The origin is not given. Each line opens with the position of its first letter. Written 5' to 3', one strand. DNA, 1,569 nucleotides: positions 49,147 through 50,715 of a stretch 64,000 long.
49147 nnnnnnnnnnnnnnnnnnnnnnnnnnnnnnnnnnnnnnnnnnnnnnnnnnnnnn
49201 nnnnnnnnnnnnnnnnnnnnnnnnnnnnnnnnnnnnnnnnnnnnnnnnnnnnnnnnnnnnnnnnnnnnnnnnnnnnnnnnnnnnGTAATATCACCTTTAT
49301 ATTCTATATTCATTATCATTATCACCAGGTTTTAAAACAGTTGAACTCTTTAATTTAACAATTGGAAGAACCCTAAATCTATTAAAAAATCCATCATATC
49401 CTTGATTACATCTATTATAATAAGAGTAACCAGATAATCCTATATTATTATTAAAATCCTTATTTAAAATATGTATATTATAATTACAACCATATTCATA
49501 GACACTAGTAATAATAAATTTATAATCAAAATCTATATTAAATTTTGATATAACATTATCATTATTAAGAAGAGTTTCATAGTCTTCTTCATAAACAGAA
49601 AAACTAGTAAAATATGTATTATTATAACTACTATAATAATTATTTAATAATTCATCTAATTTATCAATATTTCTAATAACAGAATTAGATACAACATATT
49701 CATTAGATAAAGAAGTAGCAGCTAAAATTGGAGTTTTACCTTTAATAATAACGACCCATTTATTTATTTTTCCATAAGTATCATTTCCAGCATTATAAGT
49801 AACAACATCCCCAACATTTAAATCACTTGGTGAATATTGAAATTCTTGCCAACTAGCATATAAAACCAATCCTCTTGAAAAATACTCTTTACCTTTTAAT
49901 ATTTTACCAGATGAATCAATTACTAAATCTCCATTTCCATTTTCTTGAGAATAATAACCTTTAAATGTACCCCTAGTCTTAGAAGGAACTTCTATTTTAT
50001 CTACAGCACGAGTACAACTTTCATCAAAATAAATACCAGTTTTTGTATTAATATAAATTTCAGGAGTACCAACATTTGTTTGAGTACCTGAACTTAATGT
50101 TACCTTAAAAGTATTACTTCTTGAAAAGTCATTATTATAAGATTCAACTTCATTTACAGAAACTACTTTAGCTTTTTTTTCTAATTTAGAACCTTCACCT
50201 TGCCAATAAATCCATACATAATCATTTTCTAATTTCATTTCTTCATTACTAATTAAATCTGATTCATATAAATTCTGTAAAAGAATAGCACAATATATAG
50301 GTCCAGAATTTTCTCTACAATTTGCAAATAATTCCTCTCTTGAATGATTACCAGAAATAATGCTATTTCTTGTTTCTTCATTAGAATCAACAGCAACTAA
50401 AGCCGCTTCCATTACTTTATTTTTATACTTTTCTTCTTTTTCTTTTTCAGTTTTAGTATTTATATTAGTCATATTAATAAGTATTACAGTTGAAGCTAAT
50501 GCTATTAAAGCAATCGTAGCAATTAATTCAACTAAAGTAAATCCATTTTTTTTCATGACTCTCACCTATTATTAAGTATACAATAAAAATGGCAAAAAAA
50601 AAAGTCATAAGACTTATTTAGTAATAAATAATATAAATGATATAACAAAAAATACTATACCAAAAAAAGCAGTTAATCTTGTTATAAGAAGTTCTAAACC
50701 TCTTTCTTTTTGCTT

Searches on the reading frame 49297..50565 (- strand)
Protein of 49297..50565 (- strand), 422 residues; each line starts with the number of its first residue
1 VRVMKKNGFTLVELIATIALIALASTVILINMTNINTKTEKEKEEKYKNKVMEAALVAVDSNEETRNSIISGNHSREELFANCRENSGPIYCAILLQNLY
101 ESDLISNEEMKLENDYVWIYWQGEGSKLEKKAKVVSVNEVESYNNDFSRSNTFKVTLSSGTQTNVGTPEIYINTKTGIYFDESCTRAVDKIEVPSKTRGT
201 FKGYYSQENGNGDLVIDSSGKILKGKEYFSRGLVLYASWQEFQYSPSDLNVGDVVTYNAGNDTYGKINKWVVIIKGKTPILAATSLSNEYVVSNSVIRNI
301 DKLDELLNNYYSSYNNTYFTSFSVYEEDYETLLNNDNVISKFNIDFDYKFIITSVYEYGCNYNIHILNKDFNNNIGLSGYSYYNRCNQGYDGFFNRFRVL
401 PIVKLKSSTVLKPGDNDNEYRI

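Call 10: search_protein_families(library=pfam, proteins=[window:49297-50565:-], max_evalue=0.01)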
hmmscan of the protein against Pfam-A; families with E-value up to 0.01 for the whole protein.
window:49297-50565:- (422 aa): 1 family
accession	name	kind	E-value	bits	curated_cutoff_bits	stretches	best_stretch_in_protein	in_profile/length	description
PF07963.17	N_methyl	-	0.00011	22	21.2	1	4-28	2-26/27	Prokaryotic N-terminal methylation motif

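Call 88: search_protein_families(library=ncbifam, proteins=[window:49297-50565:-], max_evalue=0.01)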
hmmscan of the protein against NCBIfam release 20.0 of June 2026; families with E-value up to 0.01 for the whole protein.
window:49297-50565:- (422 aa): 3 families
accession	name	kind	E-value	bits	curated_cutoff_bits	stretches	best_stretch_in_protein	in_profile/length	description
NF041013.1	T4P_ComGE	equivalog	1.8e-05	24.8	49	1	5-57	2-54/83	competence type IV pilus minor pilin ComGE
TIGR02532.1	IV_pilin_GFxxxE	domain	3.3e-05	23.5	16.3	1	7-29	2-24/24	prepilin-type N-terminal cleavage/methylation domain-containing protein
TIGR01708.2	typeII_sec_gspH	equivalog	0.0028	17.7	80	1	7-42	2-37/169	type II secretion system minor pseudopilin GspH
